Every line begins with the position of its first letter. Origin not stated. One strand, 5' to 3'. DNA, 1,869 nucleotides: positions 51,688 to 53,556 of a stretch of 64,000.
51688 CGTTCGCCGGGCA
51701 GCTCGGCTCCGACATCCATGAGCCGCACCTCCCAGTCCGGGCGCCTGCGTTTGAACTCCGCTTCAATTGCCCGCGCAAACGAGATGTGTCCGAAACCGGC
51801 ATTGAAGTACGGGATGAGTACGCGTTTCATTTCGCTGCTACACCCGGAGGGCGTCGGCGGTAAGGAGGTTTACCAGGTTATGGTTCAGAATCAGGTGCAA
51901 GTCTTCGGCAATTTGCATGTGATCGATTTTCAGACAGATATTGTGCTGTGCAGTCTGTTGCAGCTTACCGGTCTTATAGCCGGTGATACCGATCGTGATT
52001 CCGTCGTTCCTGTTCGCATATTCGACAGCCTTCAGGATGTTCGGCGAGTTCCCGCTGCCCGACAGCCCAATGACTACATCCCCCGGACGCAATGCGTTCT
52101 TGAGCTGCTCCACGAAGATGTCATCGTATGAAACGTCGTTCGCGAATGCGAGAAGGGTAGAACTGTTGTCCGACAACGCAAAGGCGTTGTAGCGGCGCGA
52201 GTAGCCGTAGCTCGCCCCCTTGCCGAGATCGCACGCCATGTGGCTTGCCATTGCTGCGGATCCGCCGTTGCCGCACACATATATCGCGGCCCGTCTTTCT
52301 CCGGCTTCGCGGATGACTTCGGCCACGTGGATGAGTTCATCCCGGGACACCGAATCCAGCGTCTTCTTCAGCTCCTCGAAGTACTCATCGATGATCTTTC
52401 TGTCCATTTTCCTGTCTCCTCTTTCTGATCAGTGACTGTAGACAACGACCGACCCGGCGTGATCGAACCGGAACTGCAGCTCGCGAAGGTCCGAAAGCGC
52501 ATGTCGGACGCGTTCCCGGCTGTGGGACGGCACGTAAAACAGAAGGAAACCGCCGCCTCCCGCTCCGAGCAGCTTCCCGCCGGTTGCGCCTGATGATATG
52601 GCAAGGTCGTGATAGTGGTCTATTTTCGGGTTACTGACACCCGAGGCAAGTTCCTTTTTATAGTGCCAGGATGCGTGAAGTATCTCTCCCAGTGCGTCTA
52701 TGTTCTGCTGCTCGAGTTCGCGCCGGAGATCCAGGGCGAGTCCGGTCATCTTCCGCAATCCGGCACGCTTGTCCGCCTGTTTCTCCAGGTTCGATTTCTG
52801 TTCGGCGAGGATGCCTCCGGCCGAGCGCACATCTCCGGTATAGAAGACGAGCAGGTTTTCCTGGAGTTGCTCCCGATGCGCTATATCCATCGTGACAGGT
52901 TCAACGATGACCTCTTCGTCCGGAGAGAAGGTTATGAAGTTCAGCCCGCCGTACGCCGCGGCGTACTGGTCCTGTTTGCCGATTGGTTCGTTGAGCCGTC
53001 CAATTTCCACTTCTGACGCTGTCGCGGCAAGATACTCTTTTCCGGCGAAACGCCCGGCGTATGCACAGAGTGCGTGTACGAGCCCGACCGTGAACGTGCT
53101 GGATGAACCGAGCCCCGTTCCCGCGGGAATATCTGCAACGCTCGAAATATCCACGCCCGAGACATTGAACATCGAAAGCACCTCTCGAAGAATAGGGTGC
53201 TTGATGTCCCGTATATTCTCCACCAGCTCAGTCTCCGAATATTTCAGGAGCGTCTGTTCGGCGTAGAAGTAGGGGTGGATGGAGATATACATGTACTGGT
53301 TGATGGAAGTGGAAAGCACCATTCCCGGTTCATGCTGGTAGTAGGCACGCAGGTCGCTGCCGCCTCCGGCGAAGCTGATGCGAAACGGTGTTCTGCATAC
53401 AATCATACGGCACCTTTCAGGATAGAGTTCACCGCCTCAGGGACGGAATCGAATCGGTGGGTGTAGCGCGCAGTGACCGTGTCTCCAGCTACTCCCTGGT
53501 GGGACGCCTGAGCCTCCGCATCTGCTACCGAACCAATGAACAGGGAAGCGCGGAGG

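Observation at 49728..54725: Complete GDP-heptose pathway co-operonic with a diacylglycerol-type (UgtP/MGDG-synthase-like) glycosyltransferase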

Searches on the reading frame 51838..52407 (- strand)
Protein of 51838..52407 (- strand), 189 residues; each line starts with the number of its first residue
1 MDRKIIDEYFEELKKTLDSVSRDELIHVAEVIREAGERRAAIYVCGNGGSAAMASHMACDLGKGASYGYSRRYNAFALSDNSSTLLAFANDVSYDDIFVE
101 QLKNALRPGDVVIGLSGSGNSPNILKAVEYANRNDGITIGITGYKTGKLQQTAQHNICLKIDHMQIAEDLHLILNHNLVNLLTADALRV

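Call 4: search_protein_families(library=pfam, proteins=[window:51838-52407:-])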
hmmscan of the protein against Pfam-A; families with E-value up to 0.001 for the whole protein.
window:51838-52407:- (189 aa): 2 families
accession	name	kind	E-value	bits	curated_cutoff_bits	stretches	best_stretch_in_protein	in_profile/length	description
PF13580.11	SIS_2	-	2e-20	73.7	27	1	8-143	1-138/138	SIS domain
PF01380.27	SIS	-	1.1e-12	48.3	25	1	88-162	33-107/131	SIS domain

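Call 5: search_protein_families(library=ncbifam, proteins=[window:51838-52407:-])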
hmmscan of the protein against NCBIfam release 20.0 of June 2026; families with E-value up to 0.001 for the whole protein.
window:51838-52407:- (189 aa): 17 families
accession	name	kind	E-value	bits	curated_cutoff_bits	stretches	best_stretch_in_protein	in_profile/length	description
TIGR00441.1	gmhA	equivalog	6.8e-30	104.2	209.45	1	32-181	4-152/154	D-sedoheptulose 7-phosphate isomerase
NF010546.0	PRK13936.1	equivalog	5.7e-27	94.7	276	1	20-182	24-188/197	phosphoheptose isomerase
NF001628.0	PRK00414.1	equivalog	1.1e-24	87.2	265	1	4-183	4-187/192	D-sedoheptulose 7-phosphate isomerase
NF010547.0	PRK13938.1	equivalog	1.2e-21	77.2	320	1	37-178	42-183/196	D-sedoheptulose 7-phosphate isomerase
NF008138.0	PRK10886.1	equivalog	7.4e-17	61.7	352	1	40-173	42-177/196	DnaA initiator-associating protein DiaA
TIGR03127.2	RuMP_HxlB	equivalog_domain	3.2e-09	36.9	160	1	101-162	65-126/178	6-phospho-3-hexuloisomerase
NF003915.0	PRK05441.1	subfamily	5.4e-09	35.5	168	1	100-160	122-183/300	N-acetylmuramic acid 6-phosphate etherase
NF002805.0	PRK02947.1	subfamily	2.3e-08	33.5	135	1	4-148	2-147/247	sugar isomerase domain-containing protein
NF008458.0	PRK11337.1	equivalog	8.5e-08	31.5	378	1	94-159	173-239/293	MurR/RpiR family transcriptional regulator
NF010701.0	PRK14101.1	equivalog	1.1e-06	27.1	920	1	92-186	498-589/638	bifunctional transcriptional regulator/glucokinase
NF040776.2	AlsR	equivalog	1.3e-06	27.6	400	1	94-158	161-226/279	transcriptional repressor AlsR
NF009222.0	PRK12570.1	subfamily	3.4e-06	26.1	255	1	32-157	62-187/307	N-acetylmuramic acid 6-phosphate etherase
TIGR00274.1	TIGR00274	equivalog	2.5e-05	23.5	302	1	100-158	117-176/291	N-acetylmuramic acid 6-phosphate etherase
NF008590.0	PRK11557.1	equivalog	4.7e-05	22.9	355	0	4-157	101-228/282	MurR/RpiR family transcriptional regulator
NF041755.1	RuMP_HxlAB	equivalog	0.00014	20.9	500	0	100-157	280-337/391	bifunctional 3-hexulose-6-phosphate synthase/6-phospho-3-hexuloisomerase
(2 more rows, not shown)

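Call 38: search_solved_structures(query=window:51838-52407:-, max_evalue=0.00001)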
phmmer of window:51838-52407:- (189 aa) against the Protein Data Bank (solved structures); distinct sequences matched with E-value up to 0.00001: 16.
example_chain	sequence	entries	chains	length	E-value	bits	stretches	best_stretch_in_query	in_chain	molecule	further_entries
1tk9_A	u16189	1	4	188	1e-23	87.4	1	9-182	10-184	Phosphoheptose isomerase 1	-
5i01_A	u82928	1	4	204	3.1e-22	82.5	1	15-182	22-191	Phosphoheptose isomerase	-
1x92_A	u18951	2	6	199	6.8e-19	71.7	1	39-182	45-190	PHOSPHOHEPTOSE ISOMERASE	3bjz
5by2_A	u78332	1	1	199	3.9e-18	69.2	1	42-182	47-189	Phosphoheptose isomerase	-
1x94_A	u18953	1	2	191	4.5e-18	69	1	23-182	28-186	putative Phosphoheptose isomerase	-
2i22_A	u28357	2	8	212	6.1e-18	68.5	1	27-185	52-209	Phosphoheptose isomerase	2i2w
5ltz_A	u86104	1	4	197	3.7e-17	66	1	39-181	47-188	Phosphoheptose isomerase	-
5lu7_A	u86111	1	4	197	3.7e-17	66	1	39-181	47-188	Phosphoheptose isomerase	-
2xbl_A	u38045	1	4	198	7e-17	65.1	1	39-181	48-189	PHOSPHOHEPTOSE ISOMERASE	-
2x3y_A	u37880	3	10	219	8.8e-17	64.8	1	39-181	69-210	PHOSPHOHEPTOSE ISOMERASE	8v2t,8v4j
5lu5_A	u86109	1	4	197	1.2e-16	64.3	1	39-181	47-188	Phosphoheptose isomerase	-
5lu6_A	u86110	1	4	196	9e-16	61.5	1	39-181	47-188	Phosphoheptose isomerase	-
2yva_A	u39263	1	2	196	4.1e-15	59.4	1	41-176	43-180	DnaA initiator-associating protein diaA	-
4u6n_A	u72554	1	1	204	4.6e-15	59.2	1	41-176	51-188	DnaA initiator-associating protein DiaA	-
3trj_A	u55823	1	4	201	9.4e-12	48.4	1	25-182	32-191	Phosphoheptose isomerase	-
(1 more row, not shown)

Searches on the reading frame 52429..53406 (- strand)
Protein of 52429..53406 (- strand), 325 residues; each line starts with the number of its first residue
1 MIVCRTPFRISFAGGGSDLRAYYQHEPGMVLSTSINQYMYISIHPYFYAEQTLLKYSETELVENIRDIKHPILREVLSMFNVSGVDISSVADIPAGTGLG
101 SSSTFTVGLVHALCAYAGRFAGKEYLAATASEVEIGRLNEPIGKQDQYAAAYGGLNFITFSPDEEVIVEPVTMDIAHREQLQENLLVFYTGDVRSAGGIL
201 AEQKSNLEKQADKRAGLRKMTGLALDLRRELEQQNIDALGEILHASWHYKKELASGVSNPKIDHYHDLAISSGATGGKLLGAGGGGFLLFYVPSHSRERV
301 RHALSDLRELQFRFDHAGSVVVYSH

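Call 4: search_protein_families(library=pfam, proteins=[window:52429-53406:-])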
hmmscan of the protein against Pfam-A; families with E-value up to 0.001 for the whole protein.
window:52429-53406:- (325 aa): 2 families
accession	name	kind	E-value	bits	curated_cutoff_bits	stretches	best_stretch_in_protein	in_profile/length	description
PF00288.32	GHMP_kinases_N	-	4.2e-13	49.7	22.3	1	75-154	9-87/87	GHMP kinases N terminal domain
PF08544.19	GHMP_kinases_C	-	6e-10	39.8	21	1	228-305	2-80/85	GHMP kinases C terminal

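Call 5: search_protein_families(library=ncbifam, proteins=[window:52429-53406:-])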
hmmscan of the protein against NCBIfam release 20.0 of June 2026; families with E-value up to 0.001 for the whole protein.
window:52429-53406:- (325 aa): 10 families
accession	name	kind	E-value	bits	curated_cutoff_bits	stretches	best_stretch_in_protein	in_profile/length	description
NF049969.1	GlMnHpPKinHddA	equivalog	1e-46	159.9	600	1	2-300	3-312/338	D-glycero-D-manno-heptose 7-phosphate kinase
NF009948.0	PRK13412.1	equivalog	4.1e-27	94.3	721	1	71-290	714-933/974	bifunctional fucokinase/fucose-1-phosphate guanylyltransferase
TIGR00549.1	mevalon_kin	equivalog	7.5e-22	78.1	163.05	1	71-289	64-274/276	mevalonate kinase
NF003006.0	PRK03817.1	equivalog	4e-14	52.3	443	2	224-315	246-336/352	galactokinase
NF003036.0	PRK03926.1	equivalog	1.7e-12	47.1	403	1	72-304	63-279/302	mevalonate kinase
NF001816.0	PRK00555.1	equivalog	2.9e-12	46.2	509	2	81-211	88-216/363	galactokinase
TIGR00131.1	gal_kin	equivalog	1.6e-09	37.2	226.65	1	225-306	283-364/388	galactokinase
NF003472.0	PRK05101.1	equivalog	7e-06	25.2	499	0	60-115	91-143/382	galactokinase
TIGR00191.1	thrB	equivalog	1.6e-05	23.9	168.25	1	81-172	75-162/304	homoserine kinase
TIGR01920.1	Shik_kin_archae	equivalog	0.00029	20.3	126.85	1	70-128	54-113/266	shikimate kinase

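Call 37: search_solved_structures(query=window:52429-53406:-, max_evalue=0.00001)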
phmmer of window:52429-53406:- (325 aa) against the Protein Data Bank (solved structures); distinct sequences matched with E-value up to 0.00001: 14.
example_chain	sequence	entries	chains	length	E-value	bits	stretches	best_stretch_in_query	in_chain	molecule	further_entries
3k85_A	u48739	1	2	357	7.5e-45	157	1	4-313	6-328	D-glycero-D-manno-heptose 1-phosphate kinase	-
4usm_A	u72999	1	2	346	1.5e-39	139.6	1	2-301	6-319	PUTATIVE SUGAR KINASE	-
4usk_A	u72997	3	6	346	3.8e-38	135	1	2-301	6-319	PUTATIVE SUGAR KINASE | SUGAR KINASE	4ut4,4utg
4n3o_A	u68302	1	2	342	1.1e-37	133.5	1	4-300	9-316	Putative D-glycero-D-manno-heptose 7-phosphate kinase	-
9iip_A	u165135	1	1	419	9.9e-20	74.5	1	69-304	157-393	L-fucokinase/L-fucose-1-P guanylyltransferase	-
5yys_A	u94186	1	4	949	9.4e-19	71.3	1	69-303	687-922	L-fucokinase, L-fucose-1-P guanylyltransferase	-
9iit_A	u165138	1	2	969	1e-18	71.2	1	69-303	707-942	L-fucokinase/L-fucose-1-P guanylyltransferase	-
1s4e_A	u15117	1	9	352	2.9e-11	46.7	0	2-206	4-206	Galactokinase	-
2cz9_A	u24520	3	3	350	3.3e-11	46.5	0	223-313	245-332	Probable galactokinase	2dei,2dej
8teb_A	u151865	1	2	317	6.9e-08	35.6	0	70-158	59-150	Mevalonate kinase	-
1vis_A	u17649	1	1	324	9.1e-07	31.9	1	81-307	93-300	Mevalonate kinase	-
1kkh_A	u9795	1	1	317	1.2e-06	31.6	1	81-307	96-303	Mevalonate Kinase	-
6mde_A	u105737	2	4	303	1.2e-06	31.5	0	69-157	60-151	Mevalonate kinase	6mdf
4hac_A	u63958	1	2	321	1.6e-06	31.1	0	69-157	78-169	Mevalonate kinase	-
